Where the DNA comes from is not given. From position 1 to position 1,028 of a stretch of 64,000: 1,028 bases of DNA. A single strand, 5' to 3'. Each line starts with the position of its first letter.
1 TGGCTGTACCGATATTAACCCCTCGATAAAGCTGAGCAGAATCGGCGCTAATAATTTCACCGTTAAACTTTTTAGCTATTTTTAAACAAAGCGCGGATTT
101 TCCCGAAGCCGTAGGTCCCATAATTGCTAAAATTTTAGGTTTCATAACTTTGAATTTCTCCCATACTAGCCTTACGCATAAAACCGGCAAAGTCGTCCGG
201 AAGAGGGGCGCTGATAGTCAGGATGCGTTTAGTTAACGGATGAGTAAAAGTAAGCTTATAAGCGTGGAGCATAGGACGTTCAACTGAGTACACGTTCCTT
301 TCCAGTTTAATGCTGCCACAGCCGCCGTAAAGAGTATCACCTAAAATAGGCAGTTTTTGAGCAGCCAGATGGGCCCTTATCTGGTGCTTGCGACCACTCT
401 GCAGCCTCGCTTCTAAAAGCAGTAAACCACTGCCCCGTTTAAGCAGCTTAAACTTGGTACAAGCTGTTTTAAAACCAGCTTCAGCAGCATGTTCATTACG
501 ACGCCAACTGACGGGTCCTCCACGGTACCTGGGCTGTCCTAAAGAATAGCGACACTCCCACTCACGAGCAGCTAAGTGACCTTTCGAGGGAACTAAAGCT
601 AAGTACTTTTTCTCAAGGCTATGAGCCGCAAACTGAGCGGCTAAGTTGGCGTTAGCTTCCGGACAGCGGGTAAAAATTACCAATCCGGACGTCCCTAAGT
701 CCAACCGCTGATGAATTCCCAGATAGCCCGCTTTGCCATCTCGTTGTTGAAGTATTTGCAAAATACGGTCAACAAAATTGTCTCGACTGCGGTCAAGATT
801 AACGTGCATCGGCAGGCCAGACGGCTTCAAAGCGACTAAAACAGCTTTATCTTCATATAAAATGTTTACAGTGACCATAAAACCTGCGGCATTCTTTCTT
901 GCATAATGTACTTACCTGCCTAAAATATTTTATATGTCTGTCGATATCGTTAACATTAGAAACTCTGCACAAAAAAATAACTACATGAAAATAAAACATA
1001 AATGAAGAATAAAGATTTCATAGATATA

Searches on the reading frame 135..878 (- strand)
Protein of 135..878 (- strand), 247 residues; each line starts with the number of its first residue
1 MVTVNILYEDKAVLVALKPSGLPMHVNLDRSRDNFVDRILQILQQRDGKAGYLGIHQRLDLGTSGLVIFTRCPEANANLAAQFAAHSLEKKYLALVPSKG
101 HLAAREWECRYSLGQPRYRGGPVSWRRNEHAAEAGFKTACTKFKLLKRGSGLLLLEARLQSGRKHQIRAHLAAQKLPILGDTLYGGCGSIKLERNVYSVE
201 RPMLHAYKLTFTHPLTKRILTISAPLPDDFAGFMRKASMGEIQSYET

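Call 42: search_protein_families(library=pfam, proteins=[window:135-878:-], max_evalue=0.01)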
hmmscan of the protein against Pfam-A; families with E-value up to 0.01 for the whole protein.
window:135-878:- (247 aa): 1 family
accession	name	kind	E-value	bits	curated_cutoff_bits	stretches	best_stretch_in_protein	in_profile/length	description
PF00849.27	PseudoU_synth_2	-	2.2e-24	86.8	26.8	1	13-173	2-152/152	RNA pseudouridylate synthase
